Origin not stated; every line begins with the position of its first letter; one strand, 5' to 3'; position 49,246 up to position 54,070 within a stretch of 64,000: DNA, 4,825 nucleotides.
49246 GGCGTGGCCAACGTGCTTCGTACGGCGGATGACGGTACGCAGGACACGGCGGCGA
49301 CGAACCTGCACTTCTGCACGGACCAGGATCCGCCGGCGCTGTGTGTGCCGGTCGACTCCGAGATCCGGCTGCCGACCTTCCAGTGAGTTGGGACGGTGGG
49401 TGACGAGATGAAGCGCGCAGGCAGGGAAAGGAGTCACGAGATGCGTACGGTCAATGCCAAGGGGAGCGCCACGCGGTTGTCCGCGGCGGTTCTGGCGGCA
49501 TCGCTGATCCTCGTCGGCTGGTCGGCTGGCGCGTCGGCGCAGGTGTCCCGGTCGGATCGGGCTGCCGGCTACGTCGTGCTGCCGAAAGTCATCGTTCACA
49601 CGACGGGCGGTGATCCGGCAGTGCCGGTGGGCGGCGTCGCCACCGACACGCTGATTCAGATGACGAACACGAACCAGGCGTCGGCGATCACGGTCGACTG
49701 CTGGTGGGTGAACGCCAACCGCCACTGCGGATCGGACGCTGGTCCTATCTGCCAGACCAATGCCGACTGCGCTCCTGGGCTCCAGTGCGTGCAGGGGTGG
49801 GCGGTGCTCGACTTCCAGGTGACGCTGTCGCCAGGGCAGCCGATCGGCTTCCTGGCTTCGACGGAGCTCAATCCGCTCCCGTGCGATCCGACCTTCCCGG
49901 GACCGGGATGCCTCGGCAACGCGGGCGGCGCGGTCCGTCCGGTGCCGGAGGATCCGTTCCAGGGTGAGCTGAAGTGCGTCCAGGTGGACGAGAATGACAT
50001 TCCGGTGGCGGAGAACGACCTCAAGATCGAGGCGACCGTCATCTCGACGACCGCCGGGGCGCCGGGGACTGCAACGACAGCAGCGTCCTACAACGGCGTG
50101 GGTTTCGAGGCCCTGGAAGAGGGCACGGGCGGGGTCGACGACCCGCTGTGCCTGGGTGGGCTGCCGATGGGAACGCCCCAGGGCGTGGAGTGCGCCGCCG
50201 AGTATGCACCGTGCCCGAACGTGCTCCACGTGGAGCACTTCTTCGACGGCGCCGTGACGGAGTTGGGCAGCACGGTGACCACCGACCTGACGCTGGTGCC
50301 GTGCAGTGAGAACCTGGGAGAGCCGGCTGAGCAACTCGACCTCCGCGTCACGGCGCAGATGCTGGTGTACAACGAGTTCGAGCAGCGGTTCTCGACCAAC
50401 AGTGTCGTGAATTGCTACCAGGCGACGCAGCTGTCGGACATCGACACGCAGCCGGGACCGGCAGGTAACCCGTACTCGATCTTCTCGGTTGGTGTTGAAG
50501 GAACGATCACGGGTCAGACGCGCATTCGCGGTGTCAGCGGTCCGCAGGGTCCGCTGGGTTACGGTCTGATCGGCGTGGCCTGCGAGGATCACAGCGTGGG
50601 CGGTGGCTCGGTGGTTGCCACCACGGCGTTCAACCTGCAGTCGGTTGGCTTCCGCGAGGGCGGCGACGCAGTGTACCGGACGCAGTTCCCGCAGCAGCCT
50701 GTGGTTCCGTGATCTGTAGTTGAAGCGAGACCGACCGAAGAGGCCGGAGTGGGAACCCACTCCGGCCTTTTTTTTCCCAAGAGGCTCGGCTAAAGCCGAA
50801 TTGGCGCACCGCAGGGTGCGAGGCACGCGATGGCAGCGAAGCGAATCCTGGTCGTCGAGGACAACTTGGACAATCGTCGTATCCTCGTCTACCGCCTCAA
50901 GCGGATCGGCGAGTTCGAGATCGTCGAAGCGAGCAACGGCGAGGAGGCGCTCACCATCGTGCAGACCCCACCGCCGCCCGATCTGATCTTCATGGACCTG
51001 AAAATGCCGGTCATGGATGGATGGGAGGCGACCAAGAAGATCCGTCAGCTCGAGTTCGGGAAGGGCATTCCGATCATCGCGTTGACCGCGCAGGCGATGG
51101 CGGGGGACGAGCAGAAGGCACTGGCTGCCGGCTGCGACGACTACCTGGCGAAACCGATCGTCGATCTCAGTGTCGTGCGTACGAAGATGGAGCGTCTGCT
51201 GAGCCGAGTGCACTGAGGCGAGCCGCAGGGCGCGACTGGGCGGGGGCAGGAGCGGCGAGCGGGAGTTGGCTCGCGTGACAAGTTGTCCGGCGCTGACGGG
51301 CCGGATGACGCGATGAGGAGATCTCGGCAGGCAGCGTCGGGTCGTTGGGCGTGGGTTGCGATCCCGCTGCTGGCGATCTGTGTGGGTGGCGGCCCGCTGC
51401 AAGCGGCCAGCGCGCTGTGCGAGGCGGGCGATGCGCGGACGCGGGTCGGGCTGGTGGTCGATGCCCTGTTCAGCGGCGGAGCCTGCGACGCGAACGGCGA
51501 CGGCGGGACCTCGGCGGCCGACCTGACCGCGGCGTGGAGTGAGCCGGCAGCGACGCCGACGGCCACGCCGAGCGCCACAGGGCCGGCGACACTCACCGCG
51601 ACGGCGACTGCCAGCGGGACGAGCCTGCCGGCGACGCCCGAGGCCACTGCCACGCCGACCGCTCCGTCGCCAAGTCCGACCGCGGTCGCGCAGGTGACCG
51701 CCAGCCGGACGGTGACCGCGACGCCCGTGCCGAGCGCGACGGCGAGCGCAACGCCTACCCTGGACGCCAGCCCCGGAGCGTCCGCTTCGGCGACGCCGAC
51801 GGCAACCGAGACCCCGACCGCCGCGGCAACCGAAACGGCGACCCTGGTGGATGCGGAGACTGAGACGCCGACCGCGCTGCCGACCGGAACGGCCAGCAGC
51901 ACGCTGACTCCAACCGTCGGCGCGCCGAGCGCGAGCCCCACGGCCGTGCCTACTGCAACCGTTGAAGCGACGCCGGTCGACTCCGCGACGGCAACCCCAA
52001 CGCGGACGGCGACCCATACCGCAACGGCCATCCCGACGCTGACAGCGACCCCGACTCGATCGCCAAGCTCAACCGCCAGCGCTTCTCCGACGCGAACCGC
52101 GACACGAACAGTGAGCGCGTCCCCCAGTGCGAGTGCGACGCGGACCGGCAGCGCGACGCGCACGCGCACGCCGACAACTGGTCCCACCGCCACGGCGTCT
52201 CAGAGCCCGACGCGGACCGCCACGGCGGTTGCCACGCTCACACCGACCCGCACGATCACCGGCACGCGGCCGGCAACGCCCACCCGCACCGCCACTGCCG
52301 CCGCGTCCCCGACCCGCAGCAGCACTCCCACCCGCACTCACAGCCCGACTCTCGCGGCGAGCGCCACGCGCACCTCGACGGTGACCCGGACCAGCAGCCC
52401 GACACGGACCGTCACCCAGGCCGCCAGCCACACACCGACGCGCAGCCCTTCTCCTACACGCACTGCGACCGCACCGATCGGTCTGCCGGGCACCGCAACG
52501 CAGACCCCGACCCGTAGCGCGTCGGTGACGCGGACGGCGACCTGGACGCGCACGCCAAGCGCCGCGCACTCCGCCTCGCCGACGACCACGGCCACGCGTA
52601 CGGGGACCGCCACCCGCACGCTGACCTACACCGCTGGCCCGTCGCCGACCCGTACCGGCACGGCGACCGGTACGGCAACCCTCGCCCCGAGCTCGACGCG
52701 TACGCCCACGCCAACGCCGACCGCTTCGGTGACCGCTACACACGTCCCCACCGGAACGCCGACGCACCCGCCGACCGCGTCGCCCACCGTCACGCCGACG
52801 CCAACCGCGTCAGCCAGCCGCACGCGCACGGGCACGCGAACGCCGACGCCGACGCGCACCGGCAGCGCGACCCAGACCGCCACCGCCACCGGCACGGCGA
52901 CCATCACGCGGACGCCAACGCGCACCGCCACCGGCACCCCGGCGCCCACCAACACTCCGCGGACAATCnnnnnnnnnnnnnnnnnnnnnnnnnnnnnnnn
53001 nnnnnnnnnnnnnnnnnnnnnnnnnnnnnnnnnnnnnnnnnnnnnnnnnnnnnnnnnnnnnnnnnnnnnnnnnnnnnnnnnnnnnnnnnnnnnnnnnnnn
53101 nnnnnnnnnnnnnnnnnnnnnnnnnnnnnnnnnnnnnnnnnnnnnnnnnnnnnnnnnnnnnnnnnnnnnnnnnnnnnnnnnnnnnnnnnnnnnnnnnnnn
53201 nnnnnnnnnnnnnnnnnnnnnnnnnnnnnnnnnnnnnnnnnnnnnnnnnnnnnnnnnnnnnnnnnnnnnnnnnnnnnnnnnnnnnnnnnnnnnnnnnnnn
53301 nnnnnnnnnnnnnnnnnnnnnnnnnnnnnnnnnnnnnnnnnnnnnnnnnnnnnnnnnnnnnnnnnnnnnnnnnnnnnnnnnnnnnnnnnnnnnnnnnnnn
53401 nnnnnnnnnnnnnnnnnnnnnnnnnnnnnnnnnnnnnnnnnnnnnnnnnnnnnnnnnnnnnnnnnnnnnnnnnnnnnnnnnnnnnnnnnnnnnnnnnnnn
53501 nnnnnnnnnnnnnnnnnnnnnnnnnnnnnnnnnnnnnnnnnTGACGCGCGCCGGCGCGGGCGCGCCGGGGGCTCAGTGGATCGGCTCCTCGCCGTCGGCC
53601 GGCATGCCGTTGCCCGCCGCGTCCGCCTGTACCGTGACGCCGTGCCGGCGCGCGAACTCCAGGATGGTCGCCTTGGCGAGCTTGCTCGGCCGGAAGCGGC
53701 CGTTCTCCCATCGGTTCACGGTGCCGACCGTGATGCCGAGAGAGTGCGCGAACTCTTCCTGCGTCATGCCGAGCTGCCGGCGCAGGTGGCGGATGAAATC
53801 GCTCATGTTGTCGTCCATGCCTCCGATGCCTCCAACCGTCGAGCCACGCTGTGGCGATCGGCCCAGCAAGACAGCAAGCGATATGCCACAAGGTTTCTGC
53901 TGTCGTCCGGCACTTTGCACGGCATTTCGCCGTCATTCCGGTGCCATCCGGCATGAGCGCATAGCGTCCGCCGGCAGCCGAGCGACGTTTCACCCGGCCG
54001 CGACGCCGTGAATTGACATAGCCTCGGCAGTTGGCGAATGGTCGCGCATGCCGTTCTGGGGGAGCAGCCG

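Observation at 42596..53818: Candidate cell-surface/extracellular assembly locus: TR-A, P3-P6, receiver, TR-B, XRE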

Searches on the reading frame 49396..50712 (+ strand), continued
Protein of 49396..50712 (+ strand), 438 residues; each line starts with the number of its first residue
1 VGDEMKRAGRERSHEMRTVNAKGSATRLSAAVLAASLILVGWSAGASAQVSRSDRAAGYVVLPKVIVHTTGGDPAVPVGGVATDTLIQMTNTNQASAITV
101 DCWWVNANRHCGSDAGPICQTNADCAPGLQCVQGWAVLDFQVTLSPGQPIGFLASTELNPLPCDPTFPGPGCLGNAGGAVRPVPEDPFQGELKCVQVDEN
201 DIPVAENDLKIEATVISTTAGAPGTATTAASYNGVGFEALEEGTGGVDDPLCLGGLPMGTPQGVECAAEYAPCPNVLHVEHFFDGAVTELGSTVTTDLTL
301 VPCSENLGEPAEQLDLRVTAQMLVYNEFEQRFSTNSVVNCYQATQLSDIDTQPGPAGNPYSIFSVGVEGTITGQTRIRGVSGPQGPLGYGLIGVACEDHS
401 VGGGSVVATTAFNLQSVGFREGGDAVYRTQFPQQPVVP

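Call 76: find_encoding_contigs(protein=P0316, flank=8000, max_places=1)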
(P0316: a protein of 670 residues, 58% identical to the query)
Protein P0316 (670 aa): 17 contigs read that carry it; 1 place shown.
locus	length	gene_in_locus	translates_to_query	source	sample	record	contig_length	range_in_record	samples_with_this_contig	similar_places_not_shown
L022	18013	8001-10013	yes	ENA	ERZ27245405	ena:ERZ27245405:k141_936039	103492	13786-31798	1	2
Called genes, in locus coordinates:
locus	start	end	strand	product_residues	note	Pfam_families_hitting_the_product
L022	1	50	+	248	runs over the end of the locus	PF25917:BSH_RND (weak), PF25885:HH_EMRA (weak)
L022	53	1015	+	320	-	PF00005:ABC_tran, PF13304:AAA_21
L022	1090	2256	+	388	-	PF12679:ABC2_membrane_2, PF12698:ABC2_membrane_3, PF01061:ABC2_membrane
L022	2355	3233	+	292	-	PF01553:Acyltransferase (weak)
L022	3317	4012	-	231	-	-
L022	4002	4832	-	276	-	PF12974:Phosphonate-bd (weak)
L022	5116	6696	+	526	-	PF04185:Phosphoesterase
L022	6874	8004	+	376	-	-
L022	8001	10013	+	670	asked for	-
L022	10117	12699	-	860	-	-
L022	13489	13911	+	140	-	PF11969:DcpS_C, PF01230:HIT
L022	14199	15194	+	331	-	PF00296:Bac_luciferase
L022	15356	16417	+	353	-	PF13505:OMP_b-brl, PF00691:OmpA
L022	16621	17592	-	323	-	PF00248:Aldo_ket_red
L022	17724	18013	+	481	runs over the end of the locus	PF01546:Peptidase_M20, PF07687:M20_dimer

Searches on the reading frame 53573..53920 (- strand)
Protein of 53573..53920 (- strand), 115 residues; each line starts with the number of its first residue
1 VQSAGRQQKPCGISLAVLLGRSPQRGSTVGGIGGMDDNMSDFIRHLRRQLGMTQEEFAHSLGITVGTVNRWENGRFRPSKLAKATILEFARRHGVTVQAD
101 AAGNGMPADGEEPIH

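Call 5: search_protein_families(library=pfam, proteins=[window:53573-53920:-], max_evalue=0.1)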
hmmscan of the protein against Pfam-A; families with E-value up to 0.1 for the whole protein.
window:53573-53920:- (115 aa): 16 families
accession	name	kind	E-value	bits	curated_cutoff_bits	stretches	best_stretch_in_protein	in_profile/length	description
PF01381.28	HTH_3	-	6.3e-12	45.8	23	1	43-79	1-37/55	Helix-turn-helix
PF13560.12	HTH_31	-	3.8e-09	37.2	27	1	41-96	4-57/64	Helix-turn-helix domain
PF12844.13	HTH_19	-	7.2e-06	26.3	30.2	1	42-79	3-40/64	Helix-turn-helix domain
PF15731.11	MqsA_antitoxin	-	3.5e-05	24.4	30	1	40-93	71-123/131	Antitoxin component of bacterial toxin-antitoxin system, MqsA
PF20432.4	Xre-like-HTH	-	0.0002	22.1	25.8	1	43-80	15-54/63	Antitoxin Xre-like helix-turn-helix domain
PF13443.12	HTH_26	-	0.00044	20.9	22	1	43-77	2-36/63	Cro/C1-type HTH DNA-binding domain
PF22495.2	HTH_92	-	0.00071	19.3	27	1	44-79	1-36/45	RsaL-like HTH domain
PF08281.18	Sigma70_r4_2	-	0.0039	17.2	25.7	1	46-71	21-46/54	Sigma-70, region 4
PF00157.23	Pou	-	0.0085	16.4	27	1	42-67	12-37/72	Pou domain - N-terminal to homeobox domain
PF13384.12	HTH_23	-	0.0093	16.2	24.6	0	43-71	11-37/50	Homeodomain-like domain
PF13545.12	HTH_Crp_2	-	0.01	16.2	27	1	49-70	20-41/70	Crp-like helix-turn-helix domain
PF13413.12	HTH_25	-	0.011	16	24.6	1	44-77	3-36/62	Helix-turn-helix domain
PF04545.22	Sigma70_r4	-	0.012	15.5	24.1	1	46-72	15-41/50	Sigma-70, region 4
PF13744.12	HTH_37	-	0.018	15.3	27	1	42-98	22-76/80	Helix-turn-helix domain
PF00376.29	MerR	-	0.057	13.7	28.2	0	85-98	1-14/38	MerR family regulatory protein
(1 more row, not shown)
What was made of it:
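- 53573..53818 (-): XRE-family HTH regulator, convergent with TR-B. Pfam HTH_3 at 45.8 bits (call 5).
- Checked: The XRE gene (53573-53818, minus strand) matches HTH_3 at 45.8 bits (call 5).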

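Call 6: search_protein_families(library=ncbifam, proteins=[window:53573-53920:-], max_evalue=0.1)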
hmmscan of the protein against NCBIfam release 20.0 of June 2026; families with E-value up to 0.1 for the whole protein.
window:53573-53920:- (115 aa): 19 families
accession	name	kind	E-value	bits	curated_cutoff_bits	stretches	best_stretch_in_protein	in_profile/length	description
TIGR03830.1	CxxCG_CxxCG_HTH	subfamily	1.2e-10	41.3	61.8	1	41-85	68-112/127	type II TA system antitoxin MqsA family protein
NF007481.0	PRK10072.1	equivalog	9.7e-09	35.6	110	1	43-81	38-76/96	HTH-type transcriptional regulator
TIGR03070.1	couple_hipB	subfamily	5.6e-07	29.4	71.65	1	39-75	3-39/58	type II toxin-antitoxin system Y4mF family antitoxin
NF041265.1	NadS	equivalog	9.4e-07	29.1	60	1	43-87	35-78/94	NadS family protein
NF041951.1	phage_RstR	subfamily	3.5e-06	27.3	80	1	39-79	3-43/108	RstR family transcriptional repressor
NF040522.1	VC1465_fam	subfamily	1.1e-05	25.5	70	1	43-77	1-35/111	VC1465 family Xer recombination activation factor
TIGR00270.2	TIGR00270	equivalog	1.1e-05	25.3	110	1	37-80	74-117/159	multiprotein bridging factor aMBF1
NF047542.1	telomere_Tap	equivalog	5.7e-05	22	600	1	45-85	24-64/695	telomere-associated protein Tap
TIGR02612.1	mob_myst_A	hypoth_equivalog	0.00042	20.2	122.6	1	29-73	16-60/150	mobile mystery protein A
NF007257.0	PRK09706.1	subfamily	0.00042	20.1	101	1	38-79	5-46/135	transcriptional repressor DicA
NF041575.1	antitoxPezA_Strep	equivalog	0.00087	19.3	290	1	40-75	3-38/158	type II toxin-antitoxin system antitoxin PezA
NF053720.1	NsdA_fam_reg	subfamily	0.001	18.7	75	1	40-108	15-81/432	NsdA family TPR-like regulatory protein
NF007271.0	PRK09726.1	equivalog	0.0016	18.4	79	1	40-89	14-60/88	type II toxin-antitoxin system antitoxin HipB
NF049845.1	Xre_ParS_antitoxin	subfamily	0.01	16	90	1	41-83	5-49/112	type II RES/Xre toxin-antitoxin system antitoxin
TIGR02937.1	sigma70-ECF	superfamily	0.014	15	42.9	1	45-72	127-154/165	sigma-70 family RNA polymerase sigma factor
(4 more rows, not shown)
